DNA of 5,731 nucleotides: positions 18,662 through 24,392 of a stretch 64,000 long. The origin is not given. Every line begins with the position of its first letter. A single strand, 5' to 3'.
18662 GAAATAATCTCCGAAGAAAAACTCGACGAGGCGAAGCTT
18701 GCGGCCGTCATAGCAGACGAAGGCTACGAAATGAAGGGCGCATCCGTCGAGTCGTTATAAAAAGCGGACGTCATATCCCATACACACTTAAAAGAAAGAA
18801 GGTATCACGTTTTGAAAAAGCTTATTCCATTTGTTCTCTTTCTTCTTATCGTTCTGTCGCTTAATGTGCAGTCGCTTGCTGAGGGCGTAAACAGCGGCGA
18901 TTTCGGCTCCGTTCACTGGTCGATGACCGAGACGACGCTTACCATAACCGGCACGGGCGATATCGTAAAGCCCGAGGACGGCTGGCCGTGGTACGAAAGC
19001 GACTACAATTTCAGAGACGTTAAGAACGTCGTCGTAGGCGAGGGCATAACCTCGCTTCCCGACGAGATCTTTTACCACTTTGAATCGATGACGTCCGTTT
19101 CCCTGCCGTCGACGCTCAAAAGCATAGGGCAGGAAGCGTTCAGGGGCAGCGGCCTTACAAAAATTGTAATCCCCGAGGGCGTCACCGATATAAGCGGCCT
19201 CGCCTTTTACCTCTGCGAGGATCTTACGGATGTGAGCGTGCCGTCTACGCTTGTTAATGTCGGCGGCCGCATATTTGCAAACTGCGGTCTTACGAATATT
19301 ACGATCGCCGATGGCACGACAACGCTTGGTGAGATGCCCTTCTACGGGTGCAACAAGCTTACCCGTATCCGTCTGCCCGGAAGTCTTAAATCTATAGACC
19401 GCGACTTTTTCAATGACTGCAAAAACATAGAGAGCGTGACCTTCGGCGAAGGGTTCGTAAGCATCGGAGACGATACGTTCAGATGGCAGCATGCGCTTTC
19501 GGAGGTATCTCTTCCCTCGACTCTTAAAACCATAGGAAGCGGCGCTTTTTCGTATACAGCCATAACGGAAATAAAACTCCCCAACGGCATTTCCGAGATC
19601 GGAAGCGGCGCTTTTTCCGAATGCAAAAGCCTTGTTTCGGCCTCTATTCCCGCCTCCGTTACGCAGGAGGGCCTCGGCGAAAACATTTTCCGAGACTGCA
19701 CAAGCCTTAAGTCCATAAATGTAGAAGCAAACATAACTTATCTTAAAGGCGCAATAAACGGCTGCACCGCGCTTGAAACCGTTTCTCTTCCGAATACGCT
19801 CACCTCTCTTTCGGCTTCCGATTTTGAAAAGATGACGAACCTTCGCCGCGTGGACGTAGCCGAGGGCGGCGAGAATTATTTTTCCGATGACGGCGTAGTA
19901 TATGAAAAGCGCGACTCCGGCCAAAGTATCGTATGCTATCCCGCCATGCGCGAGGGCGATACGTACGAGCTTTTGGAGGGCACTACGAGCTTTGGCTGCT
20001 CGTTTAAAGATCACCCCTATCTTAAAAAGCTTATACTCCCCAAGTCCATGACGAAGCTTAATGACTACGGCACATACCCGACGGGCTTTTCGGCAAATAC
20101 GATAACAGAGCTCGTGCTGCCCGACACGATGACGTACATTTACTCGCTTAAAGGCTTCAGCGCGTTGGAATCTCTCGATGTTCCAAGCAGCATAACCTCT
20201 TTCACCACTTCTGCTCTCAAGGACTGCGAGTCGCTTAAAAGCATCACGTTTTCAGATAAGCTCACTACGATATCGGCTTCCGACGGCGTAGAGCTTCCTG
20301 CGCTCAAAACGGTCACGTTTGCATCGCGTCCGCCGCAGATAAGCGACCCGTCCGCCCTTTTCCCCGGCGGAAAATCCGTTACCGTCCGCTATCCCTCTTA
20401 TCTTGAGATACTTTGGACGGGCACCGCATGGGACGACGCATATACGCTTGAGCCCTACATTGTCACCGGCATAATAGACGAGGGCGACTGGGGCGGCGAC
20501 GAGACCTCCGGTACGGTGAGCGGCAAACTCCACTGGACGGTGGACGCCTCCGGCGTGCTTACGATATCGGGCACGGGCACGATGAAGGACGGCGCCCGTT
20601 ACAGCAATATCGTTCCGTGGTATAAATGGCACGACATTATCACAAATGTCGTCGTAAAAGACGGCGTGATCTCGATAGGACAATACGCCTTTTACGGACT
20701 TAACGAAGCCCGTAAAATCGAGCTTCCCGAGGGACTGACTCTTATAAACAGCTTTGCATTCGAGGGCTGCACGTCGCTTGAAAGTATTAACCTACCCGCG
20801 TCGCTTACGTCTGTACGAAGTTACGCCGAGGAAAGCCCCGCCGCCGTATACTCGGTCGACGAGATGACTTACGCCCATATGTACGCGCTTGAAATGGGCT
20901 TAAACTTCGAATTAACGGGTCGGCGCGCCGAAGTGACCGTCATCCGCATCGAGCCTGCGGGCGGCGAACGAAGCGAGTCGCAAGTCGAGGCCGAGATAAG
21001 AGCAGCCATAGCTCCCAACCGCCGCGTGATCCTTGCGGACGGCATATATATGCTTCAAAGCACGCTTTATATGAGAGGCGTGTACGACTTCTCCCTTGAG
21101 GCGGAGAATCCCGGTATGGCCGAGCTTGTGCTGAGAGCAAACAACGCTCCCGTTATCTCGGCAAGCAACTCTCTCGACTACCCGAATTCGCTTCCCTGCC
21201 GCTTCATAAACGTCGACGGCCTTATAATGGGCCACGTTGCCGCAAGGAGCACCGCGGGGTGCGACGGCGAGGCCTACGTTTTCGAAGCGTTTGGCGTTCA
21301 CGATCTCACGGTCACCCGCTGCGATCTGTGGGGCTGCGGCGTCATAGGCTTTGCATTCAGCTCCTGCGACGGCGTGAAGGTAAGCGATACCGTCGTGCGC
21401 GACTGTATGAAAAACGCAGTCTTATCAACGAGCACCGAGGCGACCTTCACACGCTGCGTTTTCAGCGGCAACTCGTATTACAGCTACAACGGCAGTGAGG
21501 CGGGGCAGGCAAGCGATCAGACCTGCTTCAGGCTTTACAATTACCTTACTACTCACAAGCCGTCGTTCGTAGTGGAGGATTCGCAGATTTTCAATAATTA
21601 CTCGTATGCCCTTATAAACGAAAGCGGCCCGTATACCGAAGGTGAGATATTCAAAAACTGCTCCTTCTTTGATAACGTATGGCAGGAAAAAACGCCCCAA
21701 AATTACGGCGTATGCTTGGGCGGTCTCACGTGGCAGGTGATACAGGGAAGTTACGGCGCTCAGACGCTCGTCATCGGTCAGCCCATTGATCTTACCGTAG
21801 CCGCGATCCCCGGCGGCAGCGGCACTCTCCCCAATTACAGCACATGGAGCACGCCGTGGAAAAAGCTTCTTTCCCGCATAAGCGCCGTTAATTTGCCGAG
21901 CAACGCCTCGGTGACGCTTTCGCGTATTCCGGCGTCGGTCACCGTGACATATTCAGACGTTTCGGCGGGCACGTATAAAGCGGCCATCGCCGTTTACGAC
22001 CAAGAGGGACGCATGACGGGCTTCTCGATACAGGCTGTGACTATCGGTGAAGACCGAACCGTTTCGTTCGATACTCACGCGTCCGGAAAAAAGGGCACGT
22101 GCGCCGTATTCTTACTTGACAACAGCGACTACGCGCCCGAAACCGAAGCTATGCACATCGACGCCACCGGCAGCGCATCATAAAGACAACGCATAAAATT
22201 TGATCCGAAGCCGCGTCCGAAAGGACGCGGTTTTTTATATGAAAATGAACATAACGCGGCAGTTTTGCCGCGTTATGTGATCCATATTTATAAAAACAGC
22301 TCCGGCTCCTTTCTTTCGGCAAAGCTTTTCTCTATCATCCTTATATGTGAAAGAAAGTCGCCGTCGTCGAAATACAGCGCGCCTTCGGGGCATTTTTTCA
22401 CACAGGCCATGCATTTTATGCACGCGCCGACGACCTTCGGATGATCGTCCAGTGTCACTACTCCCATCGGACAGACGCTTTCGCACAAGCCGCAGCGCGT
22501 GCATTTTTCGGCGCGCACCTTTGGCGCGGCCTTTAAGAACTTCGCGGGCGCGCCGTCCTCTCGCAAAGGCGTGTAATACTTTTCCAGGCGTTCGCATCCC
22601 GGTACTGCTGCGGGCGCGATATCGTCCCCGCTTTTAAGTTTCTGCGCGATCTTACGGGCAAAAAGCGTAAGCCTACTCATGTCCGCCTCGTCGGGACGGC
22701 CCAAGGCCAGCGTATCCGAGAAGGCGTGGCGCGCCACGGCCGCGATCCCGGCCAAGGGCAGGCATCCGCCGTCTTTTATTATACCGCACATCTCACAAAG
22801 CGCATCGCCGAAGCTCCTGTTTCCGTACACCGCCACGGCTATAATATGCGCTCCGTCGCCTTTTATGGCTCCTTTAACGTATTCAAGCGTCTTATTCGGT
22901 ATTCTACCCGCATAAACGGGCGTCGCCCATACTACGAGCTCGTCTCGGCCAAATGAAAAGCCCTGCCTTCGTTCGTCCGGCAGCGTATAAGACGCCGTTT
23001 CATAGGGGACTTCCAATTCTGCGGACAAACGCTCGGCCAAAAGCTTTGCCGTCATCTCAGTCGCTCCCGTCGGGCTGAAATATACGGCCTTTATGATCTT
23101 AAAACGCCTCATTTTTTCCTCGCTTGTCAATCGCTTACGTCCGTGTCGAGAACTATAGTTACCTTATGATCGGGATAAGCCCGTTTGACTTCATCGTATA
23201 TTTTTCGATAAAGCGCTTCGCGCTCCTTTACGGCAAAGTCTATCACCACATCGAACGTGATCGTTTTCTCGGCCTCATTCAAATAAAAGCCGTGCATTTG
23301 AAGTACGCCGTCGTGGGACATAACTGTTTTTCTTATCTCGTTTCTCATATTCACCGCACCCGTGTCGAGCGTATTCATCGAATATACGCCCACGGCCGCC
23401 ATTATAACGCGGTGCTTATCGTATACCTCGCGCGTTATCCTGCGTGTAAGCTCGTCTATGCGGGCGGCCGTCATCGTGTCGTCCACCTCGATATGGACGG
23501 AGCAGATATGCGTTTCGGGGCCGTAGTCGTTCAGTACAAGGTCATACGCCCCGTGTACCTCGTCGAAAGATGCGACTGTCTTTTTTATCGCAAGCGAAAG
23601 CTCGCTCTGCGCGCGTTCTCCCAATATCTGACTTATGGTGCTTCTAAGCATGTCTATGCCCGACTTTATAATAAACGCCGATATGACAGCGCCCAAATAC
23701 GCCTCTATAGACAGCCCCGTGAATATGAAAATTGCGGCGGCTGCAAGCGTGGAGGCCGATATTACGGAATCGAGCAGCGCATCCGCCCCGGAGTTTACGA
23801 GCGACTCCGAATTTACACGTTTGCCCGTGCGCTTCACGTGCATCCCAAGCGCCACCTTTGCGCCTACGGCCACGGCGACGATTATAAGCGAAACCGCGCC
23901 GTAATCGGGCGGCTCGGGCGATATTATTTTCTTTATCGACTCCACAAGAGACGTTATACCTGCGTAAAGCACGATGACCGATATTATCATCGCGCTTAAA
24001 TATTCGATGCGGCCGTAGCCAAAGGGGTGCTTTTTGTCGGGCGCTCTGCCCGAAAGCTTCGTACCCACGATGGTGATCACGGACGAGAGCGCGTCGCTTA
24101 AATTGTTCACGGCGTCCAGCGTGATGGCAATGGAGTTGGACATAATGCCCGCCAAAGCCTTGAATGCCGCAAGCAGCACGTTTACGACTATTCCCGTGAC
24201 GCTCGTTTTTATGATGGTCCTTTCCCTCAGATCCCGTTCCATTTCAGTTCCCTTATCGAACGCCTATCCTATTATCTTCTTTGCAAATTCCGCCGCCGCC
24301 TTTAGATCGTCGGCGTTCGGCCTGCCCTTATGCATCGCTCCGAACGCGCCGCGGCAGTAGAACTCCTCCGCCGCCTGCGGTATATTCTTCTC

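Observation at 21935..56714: Four unrelated large secreted proteins end in the same ~70-80-aa C-terminal module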

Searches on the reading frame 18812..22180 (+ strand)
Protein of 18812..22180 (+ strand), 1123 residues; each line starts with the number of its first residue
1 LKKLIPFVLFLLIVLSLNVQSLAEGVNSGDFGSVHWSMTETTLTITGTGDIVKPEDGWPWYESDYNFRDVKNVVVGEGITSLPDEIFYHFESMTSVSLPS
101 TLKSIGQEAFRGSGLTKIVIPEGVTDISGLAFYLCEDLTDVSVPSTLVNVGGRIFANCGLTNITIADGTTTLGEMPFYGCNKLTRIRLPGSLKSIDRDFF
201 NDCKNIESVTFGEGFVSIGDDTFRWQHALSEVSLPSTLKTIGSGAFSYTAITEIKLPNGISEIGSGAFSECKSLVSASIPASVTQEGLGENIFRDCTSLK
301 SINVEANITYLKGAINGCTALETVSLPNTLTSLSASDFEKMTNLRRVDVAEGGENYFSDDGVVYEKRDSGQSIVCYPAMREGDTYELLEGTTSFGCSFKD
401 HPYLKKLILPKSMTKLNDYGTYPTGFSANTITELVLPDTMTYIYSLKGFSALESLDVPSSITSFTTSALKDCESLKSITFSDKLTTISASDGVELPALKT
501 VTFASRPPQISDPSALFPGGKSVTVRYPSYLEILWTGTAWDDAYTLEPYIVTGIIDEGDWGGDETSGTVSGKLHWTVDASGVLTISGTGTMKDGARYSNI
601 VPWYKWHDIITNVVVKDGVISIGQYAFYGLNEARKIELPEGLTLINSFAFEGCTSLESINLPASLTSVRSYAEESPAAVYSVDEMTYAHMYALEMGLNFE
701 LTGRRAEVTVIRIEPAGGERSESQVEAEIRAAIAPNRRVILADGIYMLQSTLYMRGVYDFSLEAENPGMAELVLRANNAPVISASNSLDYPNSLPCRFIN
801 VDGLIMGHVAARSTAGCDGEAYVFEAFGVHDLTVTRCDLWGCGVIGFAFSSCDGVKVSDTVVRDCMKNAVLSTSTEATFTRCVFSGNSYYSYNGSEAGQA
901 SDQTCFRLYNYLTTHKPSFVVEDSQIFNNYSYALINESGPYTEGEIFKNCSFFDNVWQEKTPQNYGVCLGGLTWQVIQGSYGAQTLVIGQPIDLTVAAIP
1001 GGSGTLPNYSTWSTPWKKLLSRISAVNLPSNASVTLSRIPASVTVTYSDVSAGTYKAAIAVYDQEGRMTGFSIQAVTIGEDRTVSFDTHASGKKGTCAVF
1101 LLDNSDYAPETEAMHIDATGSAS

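Call 10: search_protein_families(library=pfam, proteins=[window:18812-22180:+], max_evalue=0.1)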
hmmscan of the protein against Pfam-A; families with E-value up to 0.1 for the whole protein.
window:18812-22180:+ (1123 aa): 5 families
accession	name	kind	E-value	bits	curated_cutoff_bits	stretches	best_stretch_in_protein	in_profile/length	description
PF13306.12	LRR_5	-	6.7e-99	327.1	27.7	5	150-274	3-126/127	BspA type Leucine rich repeat region (6 copies)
PF13855.12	LRR_8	-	4.3e-11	42.9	27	0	621-661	15-56/61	Leucine rich repeat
PF23952.1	LRR_EndoS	-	4.6e-08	33.7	27.9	1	293-351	74-115/116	Endo-beta-N-acetylglucosaminidase EndoS LRR domain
PF13229.12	Beta_helix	-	8.7e-07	29.1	25.9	1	826-890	74-140/158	Right handed beta helix region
PF12799.13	LRR_4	-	9.8e-06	26.1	27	0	320-349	2-30/44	Leucine Rich repeats (2 copies)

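Call 11: search_protein_families(library=ncbifam, proteins=[window:18812-22180:+], max_evalue=0.1)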
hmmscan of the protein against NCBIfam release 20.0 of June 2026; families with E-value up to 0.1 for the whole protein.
window:18812-22180:+ (1123 aa): 5 families
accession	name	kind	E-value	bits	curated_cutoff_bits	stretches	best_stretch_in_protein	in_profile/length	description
NF047961.1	adhesin_HupY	equivalog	1.9e-35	122.3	1250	3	205-337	187-317/978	leucine-rich repeat adhesin HupY/LrrG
NF045861.1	glide_Gli349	exception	1.4e-16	58.4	1750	3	202-297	2675-2769/3169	gliding machinery surface structure protein Gli349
TIGR02167.2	Liste_lipo_26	repeat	0.014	15.2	30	0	293-305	2-14/26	PARCEL repeat-containing surface protein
NF004735.0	PRK06074.2-2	equivalog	0.025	14.5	176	1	382-429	111-152/158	NADH-quinone oxidoreductase subunit C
NF040611.1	F420_dehyd_FpoC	exception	0.065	13.1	220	0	383-415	112-138/158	F420H2 dehydrogenase subunit FpoC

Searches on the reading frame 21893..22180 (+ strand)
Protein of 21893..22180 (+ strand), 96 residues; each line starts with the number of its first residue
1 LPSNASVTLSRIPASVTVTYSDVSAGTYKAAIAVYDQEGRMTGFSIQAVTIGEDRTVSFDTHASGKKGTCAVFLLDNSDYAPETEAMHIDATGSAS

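Call 15: search_protein_families(library=pfam, proteins=[window:21893-22180:+], max_evalue=10)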
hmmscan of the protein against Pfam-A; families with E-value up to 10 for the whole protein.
seq(96 aa): 2 families
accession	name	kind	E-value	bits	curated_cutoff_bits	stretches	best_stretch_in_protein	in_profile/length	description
PF14344.12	DUF4397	-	0.012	16.6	30.6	1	4-85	20-101/119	Domain of unknown function (DUF4397)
PF17062.10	Osw5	-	0.1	13.2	30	1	9-44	28-63/70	Outer spore wall 5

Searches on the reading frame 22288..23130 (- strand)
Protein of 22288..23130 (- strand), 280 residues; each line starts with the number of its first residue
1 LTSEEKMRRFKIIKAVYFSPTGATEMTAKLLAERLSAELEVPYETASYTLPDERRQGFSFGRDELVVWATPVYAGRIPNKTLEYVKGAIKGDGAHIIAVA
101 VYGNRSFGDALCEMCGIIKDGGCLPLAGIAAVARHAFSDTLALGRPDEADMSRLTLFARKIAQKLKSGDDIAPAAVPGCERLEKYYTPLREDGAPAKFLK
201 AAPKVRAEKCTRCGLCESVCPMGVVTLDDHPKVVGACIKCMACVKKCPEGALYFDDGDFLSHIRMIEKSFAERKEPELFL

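Call 21: search_protein_families(library=pfam, proteins=[window:22288-23130:-], max_evalue=0.001)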
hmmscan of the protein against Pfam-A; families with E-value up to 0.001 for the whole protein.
window:22288-23130:- (280 aa): 12 families
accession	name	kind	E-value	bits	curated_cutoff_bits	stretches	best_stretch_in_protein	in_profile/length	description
PF12838.12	Fer4_7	-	1.4e-10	41.9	27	2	206-224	34-52/52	4Fe-4S dicluster domain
PF00037.32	Fer4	-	4e-10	39.5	21.1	2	204-225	2-23/24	4Fe-4S binding domain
PF13187.11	Fer4_9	-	6.2e-09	36.2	27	1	209-251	1-51/52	4Fe-4S dicluster domain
PF12837.12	Fer4_6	-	2.3e-08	34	25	1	203-224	2-23/24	4Fe-4S binding domain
PF13484.11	Fer4_16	-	6.2e-08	33.7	30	0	237-255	2-20/66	4Fe-4S double cluster binding domain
PF12797.12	Fer4_2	-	2.4e-07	30.7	24.5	1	203-221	3-21/22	4Fe-4S binding domain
PF13534.11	Fer4_17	-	4.8e-07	30.7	22.2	1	203-224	39-60/61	4Fe-4S dicluster domain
PF14697.11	Fer4_21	-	1.4e-06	28.7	35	1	203-226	34-58/59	4Fe-4S dicluster domain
PF13237.11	Fer4_10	-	2.2e-06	27.9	25.5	1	205-248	4-53/53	4Fe-4S dicluster domain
PF13183.11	Fer4_8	-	1.7e-05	25.7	27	0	207-224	2-19/68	4Fe-4S dicluster domain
PF12800.12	Fer4_4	-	6.8e-05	23.3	24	1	208-223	2-17/17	4Fe-4S binding domain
PF12798.12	Fer4_3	-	0.00082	20.5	27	0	210-223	1-14/15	4Fe-4S binding domain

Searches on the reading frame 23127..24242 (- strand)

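Call 21: search_protein_families(library=pfam, proteins=[window:23127-24242:-], max_evalue=0.001)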
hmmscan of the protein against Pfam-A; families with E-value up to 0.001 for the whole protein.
window:23127-24242:- (371 aa): 2 families
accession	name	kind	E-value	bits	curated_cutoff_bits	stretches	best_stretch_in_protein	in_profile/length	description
PF01545.26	Cation_efflux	-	1.1e-39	136.8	26.6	1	16-207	3-198/198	Cation efflux family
PF16916.11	ZT_dimer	-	2.9e-13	50.1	26.7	2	218-277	8-66/78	Dimerisation domain of Zinc Transporter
